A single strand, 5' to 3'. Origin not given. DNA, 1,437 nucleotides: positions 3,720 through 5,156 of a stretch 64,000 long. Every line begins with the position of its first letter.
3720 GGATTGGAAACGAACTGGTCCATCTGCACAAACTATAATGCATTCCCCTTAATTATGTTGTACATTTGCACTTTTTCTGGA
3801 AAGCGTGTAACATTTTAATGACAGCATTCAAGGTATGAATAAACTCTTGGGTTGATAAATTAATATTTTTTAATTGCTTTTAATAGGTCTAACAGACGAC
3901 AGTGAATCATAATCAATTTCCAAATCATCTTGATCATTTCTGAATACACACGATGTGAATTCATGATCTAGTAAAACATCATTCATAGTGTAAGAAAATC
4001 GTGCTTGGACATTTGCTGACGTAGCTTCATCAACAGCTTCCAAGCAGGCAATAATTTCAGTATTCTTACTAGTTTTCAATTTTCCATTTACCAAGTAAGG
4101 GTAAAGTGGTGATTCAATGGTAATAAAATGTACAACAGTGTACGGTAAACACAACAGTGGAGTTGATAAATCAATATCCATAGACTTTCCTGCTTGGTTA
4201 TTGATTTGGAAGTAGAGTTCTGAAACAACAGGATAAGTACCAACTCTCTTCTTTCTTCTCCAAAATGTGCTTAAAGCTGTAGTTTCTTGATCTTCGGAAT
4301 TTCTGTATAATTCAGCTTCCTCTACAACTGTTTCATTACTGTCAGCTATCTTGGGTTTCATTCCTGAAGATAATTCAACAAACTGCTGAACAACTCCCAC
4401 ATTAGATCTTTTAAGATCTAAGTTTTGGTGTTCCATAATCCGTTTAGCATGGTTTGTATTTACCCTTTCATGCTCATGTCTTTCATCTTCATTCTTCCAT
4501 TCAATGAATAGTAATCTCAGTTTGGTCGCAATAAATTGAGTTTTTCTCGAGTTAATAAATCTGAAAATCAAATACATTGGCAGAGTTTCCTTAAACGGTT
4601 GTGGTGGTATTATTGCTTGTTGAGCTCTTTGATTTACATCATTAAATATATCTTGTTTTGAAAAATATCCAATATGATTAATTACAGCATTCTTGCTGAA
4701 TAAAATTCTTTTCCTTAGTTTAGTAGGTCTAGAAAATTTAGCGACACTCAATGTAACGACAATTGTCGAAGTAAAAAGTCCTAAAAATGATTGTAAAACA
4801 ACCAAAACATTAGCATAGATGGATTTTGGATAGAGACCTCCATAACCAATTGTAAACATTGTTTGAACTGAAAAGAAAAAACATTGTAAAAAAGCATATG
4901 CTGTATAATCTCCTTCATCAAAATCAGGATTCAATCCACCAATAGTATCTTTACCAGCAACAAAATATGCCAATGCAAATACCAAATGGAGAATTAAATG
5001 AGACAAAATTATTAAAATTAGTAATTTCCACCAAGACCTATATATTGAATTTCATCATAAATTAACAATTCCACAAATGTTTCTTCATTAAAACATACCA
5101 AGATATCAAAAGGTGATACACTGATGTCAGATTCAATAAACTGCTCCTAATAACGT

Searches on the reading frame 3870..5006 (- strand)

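Call 39: search_protein_families(library=pfam, proteins=[window:3870-5006:-], max_evalue=0.001)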
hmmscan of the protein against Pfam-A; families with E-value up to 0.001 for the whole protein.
window:3870-5006:- (378 aa): 4 families
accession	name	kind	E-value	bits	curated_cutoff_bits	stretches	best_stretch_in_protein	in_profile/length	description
PF17655.7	IRK_C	-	2.4e-17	63.5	22.5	1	277-376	63-160/174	Inward rectifier potassium channel C-terminal domain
PF07885.22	Ion_trans_2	-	1e-08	35.4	22.5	1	4-89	3-75/79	Ion channel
PF01007.26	IRK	-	2e-07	31.4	22.7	1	2-94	44-141/141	Inward rectifier potassium channel transmembrane domain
PF00520.37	Ion_trans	-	0.00015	21.5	25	1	4-92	133-234/241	Ion transport protein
